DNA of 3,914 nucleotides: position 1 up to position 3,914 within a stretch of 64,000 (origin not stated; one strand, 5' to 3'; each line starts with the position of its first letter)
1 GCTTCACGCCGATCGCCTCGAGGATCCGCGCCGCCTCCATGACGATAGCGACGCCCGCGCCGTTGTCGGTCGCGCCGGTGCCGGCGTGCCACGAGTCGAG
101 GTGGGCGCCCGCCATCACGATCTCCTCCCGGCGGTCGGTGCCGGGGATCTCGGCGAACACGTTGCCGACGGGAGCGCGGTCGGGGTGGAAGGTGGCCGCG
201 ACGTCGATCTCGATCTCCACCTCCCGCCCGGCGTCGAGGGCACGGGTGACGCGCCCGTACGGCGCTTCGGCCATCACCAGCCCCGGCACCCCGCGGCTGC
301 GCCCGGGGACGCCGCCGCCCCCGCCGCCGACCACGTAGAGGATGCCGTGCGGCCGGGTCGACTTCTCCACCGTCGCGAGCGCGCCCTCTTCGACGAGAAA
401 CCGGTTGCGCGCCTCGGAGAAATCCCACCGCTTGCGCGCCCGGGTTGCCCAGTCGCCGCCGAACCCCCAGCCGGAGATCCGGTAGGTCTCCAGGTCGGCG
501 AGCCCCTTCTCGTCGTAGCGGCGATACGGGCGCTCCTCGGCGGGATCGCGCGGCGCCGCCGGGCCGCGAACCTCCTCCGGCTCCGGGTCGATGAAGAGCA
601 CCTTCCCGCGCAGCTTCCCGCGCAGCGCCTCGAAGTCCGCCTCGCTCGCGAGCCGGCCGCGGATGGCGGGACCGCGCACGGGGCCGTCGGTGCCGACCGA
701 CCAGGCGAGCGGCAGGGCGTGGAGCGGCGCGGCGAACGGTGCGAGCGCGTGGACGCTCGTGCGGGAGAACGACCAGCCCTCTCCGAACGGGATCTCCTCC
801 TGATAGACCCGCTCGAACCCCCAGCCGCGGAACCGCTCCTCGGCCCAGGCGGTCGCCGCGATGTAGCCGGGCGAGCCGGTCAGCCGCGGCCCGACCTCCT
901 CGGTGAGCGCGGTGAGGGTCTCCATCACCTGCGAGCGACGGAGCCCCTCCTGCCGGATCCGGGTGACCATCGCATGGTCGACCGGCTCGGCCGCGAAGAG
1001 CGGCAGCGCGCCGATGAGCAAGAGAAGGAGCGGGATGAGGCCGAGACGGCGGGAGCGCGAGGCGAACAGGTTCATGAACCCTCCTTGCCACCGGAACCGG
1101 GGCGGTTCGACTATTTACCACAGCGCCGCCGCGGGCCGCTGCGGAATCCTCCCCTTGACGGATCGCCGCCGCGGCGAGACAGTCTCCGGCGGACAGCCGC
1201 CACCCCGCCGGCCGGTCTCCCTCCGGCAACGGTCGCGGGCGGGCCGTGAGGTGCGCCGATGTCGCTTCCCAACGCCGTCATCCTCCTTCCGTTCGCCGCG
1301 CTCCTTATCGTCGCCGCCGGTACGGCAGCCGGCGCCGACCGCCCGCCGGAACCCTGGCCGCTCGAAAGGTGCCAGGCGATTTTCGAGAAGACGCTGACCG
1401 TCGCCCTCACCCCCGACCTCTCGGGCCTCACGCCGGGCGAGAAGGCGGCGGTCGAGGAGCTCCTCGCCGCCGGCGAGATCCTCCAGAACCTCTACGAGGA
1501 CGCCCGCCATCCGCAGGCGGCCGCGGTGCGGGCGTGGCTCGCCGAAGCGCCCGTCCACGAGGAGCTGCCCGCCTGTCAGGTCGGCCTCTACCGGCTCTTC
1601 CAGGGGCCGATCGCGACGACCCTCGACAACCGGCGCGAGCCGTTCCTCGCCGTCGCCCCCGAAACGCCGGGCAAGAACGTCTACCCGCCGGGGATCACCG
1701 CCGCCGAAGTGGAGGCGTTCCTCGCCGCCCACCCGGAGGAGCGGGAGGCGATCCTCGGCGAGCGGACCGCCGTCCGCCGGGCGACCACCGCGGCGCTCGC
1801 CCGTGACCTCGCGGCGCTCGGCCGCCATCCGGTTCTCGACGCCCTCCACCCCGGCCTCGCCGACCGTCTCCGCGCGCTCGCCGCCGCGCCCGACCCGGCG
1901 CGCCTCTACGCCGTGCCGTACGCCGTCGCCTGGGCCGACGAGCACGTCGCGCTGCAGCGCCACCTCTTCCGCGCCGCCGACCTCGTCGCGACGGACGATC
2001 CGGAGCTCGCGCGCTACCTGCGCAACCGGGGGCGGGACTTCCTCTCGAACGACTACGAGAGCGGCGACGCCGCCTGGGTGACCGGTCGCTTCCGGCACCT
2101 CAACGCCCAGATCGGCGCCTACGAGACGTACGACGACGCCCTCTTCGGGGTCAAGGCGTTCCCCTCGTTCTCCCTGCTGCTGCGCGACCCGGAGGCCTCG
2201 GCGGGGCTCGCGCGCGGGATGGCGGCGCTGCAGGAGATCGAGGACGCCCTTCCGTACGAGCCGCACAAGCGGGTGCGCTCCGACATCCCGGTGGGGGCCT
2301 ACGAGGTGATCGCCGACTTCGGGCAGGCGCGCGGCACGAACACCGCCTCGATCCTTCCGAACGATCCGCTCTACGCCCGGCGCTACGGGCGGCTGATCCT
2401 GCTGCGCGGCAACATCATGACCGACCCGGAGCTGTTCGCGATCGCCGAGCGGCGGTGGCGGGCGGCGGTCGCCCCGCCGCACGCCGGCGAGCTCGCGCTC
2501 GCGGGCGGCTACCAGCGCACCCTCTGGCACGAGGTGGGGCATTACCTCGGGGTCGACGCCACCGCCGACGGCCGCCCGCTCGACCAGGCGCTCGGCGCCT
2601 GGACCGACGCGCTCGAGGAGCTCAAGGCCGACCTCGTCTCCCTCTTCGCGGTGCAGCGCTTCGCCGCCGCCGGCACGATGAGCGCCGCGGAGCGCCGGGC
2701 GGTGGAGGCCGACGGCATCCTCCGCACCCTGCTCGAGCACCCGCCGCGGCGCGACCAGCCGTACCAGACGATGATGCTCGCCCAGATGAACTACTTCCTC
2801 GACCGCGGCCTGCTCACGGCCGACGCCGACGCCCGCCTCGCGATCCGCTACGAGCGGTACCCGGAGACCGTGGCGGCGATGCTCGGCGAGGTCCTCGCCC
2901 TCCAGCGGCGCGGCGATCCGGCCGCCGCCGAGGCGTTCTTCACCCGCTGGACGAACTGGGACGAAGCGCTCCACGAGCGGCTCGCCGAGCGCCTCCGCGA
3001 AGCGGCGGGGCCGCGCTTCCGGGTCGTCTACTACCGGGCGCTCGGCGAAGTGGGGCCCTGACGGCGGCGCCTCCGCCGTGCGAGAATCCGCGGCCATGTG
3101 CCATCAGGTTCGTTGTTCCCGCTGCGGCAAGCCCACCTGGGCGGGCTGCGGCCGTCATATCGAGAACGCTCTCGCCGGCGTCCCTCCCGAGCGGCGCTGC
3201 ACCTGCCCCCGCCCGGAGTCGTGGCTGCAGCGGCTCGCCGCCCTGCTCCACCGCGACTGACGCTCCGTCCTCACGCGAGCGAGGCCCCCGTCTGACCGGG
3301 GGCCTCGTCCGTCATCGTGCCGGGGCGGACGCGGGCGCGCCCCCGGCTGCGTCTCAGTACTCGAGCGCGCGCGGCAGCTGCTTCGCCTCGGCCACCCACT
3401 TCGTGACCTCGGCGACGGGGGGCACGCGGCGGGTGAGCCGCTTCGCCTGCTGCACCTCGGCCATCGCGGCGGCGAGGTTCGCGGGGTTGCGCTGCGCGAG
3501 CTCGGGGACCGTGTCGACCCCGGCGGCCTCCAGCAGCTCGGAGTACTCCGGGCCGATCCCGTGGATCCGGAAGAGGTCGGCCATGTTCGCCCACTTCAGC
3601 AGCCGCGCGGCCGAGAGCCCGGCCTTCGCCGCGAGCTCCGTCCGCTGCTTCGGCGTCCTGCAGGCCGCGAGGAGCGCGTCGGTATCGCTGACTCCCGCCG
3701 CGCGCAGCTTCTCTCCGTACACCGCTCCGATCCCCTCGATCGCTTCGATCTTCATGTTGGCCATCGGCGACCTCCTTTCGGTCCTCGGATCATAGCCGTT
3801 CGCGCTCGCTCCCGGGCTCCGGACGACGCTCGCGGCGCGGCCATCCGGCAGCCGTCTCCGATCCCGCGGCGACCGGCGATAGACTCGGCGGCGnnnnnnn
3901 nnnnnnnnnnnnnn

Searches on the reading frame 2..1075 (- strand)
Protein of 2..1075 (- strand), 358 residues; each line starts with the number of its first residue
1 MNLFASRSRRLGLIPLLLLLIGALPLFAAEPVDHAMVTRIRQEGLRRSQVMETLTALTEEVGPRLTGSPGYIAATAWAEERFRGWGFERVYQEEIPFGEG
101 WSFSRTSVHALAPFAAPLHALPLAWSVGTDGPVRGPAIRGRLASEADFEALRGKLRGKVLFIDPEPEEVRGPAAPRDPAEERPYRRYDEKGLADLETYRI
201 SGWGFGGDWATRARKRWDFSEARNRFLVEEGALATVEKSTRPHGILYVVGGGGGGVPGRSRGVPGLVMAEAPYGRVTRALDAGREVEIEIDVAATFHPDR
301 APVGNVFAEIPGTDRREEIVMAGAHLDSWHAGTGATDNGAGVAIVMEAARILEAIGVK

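Call 41: search_protein_families(library=pfam, proteins=[window:2-1075:-], max_evalue=0.0001)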
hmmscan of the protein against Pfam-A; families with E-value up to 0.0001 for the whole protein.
window:2-1075:- (358 aa): 1 family
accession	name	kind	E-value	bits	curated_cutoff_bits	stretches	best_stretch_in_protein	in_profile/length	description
PF04389.22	Peptidase_M28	-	2.3e-13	50.7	21.3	1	305-354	1-49/193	Peptidase family M28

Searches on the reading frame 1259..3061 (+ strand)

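Call 9: search_protein_families(library=pfam, proteins=[window:1259-3061:+], max_evalue=0.01)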
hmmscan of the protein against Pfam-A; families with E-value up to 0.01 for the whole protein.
window:1259-3061:+ (600 aa): 1 family
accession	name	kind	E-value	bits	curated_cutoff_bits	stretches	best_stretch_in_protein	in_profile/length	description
PF18818.7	MPTase-PolyVal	-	0.00019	22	27.5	1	407-470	33-95/126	Zincin-like metallopeptidase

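Call 10: search_protein_families(library=ncbifam, proteins=[window:1259-3061:+], max_evalue=0.01)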
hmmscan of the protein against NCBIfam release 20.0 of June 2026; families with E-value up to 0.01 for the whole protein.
window:1259-3061:+ (600 aa): 0 families

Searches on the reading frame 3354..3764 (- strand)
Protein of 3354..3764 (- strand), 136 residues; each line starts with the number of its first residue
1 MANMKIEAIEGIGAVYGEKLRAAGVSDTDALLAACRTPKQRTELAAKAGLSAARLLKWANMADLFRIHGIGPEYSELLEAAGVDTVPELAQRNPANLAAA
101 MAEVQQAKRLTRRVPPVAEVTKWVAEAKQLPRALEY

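Call 9: search_protein_families(library=pfam, proteins=[window:3354-3764:-], max_evalue=0.01)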
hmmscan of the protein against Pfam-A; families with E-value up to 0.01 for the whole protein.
window:3354-3764:- (136 aa): 7 families
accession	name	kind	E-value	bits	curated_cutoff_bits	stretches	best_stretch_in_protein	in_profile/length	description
PF14229.12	DUF4332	-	9.6e-45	152.1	23.2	1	10-130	1-122/122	Domain of unknown function (DUF4332)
PF14520.12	HHH_5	-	1.7e-10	41.6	27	2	63-99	3-39/57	Helix-hairpin-helix domain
PF11731.14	Cdd1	-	8e-05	23.2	25.5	1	60-106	4-50/86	Pathogenicity locus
PF02961.22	SAM_BAF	-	0.00012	22.9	25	0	1-33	15-47/88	Barrier to autointegration factor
PF11798.14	IMS_HHH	-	0.00016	22.1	24.4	0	1-25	8-32/32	IMS family HHH motif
PF10391.15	DNA_pol_lambd_f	-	0.00044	20.4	29.8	0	65-99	4-38/51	Fingers domain of DNA polymerase lambda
PF22993.4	SAM_EPH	-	0.003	17.7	27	0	62-99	8-44/60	Ephrin receptor 1 SAM domain-like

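Call 10: search_protein_families(library=ncbifam, proteins=[window:3354-3764:-], max_evalue=0.01)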
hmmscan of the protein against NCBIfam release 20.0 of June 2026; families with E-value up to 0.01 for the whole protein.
window:3354-3764:- (136 aa): 12 families
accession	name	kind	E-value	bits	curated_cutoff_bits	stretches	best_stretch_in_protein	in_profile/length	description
NF003301.0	PRK04301.1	equivalog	1.1e-06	28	259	0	61-120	4-64/316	DNA repair and recombination protein RadA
NF002882.0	PRK03348.1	equivalog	5.8e-06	25.3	389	0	66-103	184-221/461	DNA polymerase IV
NF008915.0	PRK12278.1-1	equivalog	5.9e-06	26.4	281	1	24-130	116-213/216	50S ribosomal protein L21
TIGR03491.1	TIGR03491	subfamily_domain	0.00027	20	97.45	1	62-109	212-260/462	TM0106 family RecB-like putative nuclease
TIGR02236.1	recomb_radA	equivalog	0.00034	20.1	361.15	0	6-56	2-50/311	DNA repair and recombination protein RadA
NF008916.0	PRK12278.1-4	equivalog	0.00042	20.2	193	1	38-130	133-221/223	50S ribosomal protein L21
NF002751.0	PRK02794.1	equivalog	0.00086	18.3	371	0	66-112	215-259/425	DNA polymerase IV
NF002677.0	PRK02406.1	equivalog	0.0016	17.6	256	0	63-103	181-221/357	DNA polymerase IV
NF009401.0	PRK12766.1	equivalog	0.0024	17.6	239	0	60-100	8-48/238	50S ribosomal protein L32e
NF002492.0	PRK01810.1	equivalog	0.0027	16.5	399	0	66-102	188-224/412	DNA polymerase IV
NF045508.1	PhasinPhaH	equivalog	0.0092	16.2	250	1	30-130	140-231/234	phasin PhaH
NF011532.0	PRK14973.1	equivalog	0.0092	13.8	930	0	64-129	673-739/936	DNA topoisomerase I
